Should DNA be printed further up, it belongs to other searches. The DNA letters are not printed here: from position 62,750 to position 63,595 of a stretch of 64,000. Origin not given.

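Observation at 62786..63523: Lom/OmpX-like outer-membrane beta-barrel as an autonomous moron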

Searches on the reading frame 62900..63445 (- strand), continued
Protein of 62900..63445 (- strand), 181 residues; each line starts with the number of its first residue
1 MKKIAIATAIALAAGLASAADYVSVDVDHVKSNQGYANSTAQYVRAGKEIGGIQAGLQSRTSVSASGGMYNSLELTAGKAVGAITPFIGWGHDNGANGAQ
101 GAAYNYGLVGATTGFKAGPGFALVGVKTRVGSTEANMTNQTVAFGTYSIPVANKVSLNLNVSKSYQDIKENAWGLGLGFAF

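Call 39: search_protein_families(library=pfam, proteins=[P0146, P0151, P0152, P0155, P0157, P0159, P0160, P0162, P0167, P0182], max_evalue=1)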
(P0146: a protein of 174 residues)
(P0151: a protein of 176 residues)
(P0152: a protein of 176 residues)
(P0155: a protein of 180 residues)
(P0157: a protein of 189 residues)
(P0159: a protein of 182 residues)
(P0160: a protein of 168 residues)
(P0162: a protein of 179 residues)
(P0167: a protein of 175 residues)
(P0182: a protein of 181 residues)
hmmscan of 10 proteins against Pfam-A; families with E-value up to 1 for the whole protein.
P0146 (174 aa): 1 family
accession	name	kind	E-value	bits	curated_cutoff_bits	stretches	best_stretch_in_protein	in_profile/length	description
PF13609.12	Porin_4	-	6e-06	26.7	27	1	25-155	171-303/310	Gram-negative porin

P0151 (176 aa): 3 families
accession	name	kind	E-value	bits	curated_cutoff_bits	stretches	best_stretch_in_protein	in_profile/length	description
PF00593.30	TonB_dep_Rec_b-barrel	-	0.00042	20.7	27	1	51-168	120-251/436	TonB dependent receptor-like, beta-barrel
PF10677.15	DUF2490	-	0.0076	16.4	29.8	1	123-160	24-61/186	Protein of unknown function (DUF2490)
PF24268.1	NttC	-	0.022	15.4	27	1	3-44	2-43/130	T2SS substrate NttC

P0152 (176 aa): 4 families
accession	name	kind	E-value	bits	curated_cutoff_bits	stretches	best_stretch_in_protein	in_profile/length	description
PF07437.17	YfaZ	-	0.00041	20.5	23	1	108-156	67-117/180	YfaZ precursor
PF13609.12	Porin_4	-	0.0034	17.7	27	1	37-164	141-280/310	Gram-negative porin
PF10677.15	DUF2490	-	0.011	15.9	29.8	1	128-166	144-182/186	Protein of unknown function (DUF2490)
PF19603.4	DUF6108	-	0.074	13.5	23.9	1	20-79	10-67/138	Family of unknown function (DUF6108)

P0155 (180 aa): 1 family
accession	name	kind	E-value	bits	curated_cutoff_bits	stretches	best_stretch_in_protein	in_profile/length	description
PF24027.1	DUF7338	-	0.21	11.7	27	1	111-163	59-113/180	Family of unknown function (DUF7338)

P0157 (189 aa): 2 families
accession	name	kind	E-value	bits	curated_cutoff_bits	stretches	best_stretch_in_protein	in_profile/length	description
PF10677.15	DUF2490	-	0.0088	16.2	29.8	1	129-171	17-59/186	Protein of unknown function (DUF2490)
PF13609.12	Porin_4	-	0.48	10.6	27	1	49-182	151-285/310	Gram-negative porin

P0159 (182 aa): 2 families
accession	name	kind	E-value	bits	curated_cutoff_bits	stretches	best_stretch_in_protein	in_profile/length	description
PF10677.15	DUF2490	-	0.0005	20.3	29.8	1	114-167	9-60/186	Protein of unknown function (DUF2490)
PF22772.2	WsaF_C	-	0.087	13.1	27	1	102-158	34-89/133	WsaF, C-terminal domain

P0160 (168 aa): 0 families

P0162 (179 aa): 2 families
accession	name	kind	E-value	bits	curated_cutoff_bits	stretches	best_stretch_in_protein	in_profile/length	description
PF13609.12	Porin_4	-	4.4e-05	23.9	27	1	15-162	148-305/310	Gram-negative porin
PF13557.12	Phenol_MetA_deg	-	0.011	16.2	22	1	109-171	123-190/242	Putative MetA-pathway of phenol degradation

P0167 (175 aa): 0 families

P0182 (181 aa): 2 families
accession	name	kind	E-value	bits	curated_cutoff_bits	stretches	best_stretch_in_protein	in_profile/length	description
PF13609.12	Porin_4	-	7.5e-08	33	27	1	39-167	183-308/310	Gram-negative porin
PF13505.12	OMP_b-brl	-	0.002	18.8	28.7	1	5-181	3-175/175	Outer membrane protein beta-barrel domain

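Call 45: find_encoding_contigs(protein=P0001, flank=3000, max_places=4)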
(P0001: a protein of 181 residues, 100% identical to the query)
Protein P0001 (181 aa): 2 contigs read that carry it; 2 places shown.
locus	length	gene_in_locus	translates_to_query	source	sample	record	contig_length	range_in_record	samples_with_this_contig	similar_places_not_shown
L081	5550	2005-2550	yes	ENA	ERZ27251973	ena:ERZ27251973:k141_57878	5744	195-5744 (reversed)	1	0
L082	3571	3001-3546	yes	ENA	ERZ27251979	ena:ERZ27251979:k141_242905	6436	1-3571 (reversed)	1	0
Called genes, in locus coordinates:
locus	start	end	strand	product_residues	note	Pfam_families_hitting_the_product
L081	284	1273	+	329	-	PF12849:PBP_like_2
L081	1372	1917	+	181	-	-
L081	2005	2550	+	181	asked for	-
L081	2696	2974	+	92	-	-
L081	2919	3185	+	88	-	-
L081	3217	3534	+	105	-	-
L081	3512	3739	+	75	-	-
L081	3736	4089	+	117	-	-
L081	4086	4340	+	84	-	PF23835:DUF7205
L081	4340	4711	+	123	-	-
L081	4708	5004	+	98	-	-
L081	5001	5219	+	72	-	-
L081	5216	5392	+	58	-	-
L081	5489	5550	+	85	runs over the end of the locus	?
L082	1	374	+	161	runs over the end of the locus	-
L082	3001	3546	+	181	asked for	-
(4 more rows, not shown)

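Call 46: find_encoding_contigs(protein=P0182, flank=6000, max_places=3)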
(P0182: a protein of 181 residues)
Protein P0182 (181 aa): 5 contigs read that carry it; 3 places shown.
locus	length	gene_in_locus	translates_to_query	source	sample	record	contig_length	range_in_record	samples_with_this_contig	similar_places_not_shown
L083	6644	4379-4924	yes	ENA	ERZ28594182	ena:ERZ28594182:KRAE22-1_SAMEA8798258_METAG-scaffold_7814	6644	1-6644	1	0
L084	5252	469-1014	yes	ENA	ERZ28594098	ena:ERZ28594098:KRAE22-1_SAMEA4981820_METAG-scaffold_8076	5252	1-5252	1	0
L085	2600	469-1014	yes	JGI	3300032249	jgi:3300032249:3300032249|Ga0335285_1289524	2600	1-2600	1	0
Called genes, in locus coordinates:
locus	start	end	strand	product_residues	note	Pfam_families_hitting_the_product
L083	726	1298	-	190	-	PF09825:BPL_N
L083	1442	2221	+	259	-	-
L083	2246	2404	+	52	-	-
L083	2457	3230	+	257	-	PF00149:Metallophos, PF12850:Metallophos_2 (faint)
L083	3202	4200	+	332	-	PF13439:Glyco_transf_4, PF13579:Glyco_trans_4_4, PF00534:Glycos_transf_1, PF13692:Glyco_trans_1_4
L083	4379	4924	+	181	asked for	PF13609:Porin_4 (weak)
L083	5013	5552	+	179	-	PF00578:AhpC-TSA, PF08534:Redoxin (weak)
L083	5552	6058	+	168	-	PF02627:CMD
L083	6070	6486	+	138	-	PF00657:Lipase_GDSL (faint)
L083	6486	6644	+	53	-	?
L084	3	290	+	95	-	?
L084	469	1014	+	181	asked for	PF13609:Porin_4 (weak)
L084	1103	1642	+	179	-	PF00578:AhpC-TSA, PF08534:Redoxin (weak)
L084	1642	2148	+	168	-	PF02627:CMD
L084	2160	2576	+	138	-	PF00657:Lipase_GDSL (faint)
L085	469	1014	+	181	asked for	PF13609:Porin_4 (weak)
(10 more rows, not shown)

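Call 51: find_encoding_contigs(protein=P0167, flank=6000, max_places=2)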
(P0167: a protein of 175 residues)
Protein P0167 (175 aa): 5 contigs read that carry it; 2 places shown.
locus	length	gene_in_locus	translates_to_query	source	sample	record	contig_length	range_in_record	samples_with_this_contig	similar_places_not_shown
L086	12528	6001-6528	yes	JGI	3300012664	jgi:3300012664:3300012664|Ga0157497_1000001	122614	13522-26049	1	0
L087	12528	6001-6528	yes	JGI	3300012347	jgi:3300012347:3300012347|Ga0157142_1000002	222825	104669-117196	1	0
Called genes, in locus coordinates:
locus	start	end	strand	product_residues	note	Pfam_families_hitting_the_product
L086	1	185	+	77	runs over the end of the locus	-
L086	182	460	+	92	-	-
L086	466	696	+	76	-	-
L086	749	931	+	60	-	-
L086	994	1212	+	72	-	-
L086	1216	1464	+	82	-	-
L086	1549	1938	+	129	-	-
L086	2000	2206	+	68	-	-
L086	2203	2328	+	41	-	-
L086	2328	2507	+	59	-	-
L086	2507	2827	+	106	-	-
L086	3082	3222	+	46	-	-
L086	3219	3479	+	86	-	-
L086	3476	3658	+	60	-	-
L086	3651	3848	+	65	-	-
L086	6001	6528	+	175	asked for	-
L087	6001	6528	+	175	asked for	-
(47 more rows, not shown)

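Call 52: find_encoding_contigs(protein=P0155, flank=6000, max_places=2)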
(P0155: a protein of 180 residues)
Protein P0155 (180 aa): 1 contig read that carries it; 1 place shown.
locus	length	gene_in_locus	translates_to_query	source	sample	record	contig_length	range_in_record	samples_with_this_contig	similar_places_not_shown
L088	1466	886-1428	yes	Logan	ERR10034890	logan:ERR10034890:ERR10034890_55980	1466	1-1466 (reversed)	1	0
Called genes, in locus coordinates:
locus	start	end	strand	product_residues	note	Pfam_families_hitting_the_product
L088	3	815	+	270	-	?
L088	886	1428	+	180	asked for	-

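Call 53: find_encoding_contigs(protein=P0162, flank=6000, max_places=2)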
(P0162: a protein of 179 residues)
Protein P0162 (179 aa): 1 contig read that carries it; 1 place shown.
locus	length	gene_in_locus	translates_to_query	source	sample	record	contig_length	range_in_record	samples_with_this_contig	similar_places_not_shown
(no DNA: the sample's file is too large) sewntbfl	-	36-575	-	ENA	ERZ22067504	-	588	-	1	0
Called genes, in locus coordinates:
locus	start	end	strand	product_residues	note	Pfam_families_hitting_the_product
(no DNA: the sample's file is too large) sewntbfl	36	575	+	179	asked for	PF13609:Porin_4 (weak)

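Call 63: search_solved_structures(query=A2, max_evalue=10, show_alignments=1)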
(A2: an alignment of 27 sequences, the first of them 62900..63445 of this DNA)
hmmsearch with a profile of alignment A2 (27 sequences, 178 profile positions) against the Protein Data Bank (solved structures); distinct sequences matched with E-value up to 10: 3.
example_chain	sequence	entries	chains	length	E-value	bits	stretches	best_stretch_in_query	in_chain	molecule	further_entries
4aui_A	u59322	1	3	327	0.06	16.7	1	21-113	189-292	PORIN (PORB)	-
8bcx_A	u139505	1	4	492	1.1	12.5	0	1-28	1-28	Nitrite reductase (cytochrome; ammonia-forming)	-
6xi3_AAA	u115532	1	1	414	1.7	11.9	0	115-175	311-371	Large adhesion protein (Lap) involved in biofilm formation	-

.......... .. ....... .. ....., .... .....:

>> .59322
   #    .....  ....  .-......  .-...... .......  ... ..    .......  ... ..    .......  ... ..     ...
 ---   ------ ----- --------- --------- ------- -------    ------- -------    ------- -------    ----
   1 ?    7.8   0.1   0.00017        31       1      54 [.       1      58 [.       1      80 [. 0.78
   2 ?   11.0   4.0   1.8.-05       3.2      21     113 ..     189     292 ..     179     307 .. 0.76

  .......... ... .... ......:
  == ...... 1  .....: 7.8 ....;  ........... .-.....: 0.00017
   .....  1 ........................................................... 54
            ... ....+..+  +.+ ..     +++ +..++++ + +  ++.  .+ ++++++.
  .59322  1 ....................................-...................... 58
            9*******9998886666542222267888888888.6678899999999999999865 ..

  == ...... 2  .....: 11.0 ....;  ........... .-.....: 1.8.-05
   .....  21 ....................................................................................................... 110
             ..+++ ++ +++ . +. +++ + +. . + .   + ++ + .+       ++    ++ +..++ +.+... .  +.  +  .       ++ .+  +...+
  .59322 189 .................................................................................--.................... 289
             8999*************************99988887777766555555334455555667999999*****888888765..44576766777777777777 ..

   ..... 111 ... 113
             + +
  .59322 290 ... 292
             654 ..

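Call 66: find_related_loci(query=L081:1372-1914:+, collection=viral_contigs, flank=4000)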
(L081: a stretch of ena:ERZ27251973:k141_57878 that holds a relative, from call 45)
Query L081:1372-1914:+ (181 aa) in viral_contigs; peptide patterns used: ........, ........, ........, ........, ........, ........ (x = any residue, [..] = any of these).
14 stretches matched a pattern, but none encodes a relative of the query by tblastn (E <= 1e-3).
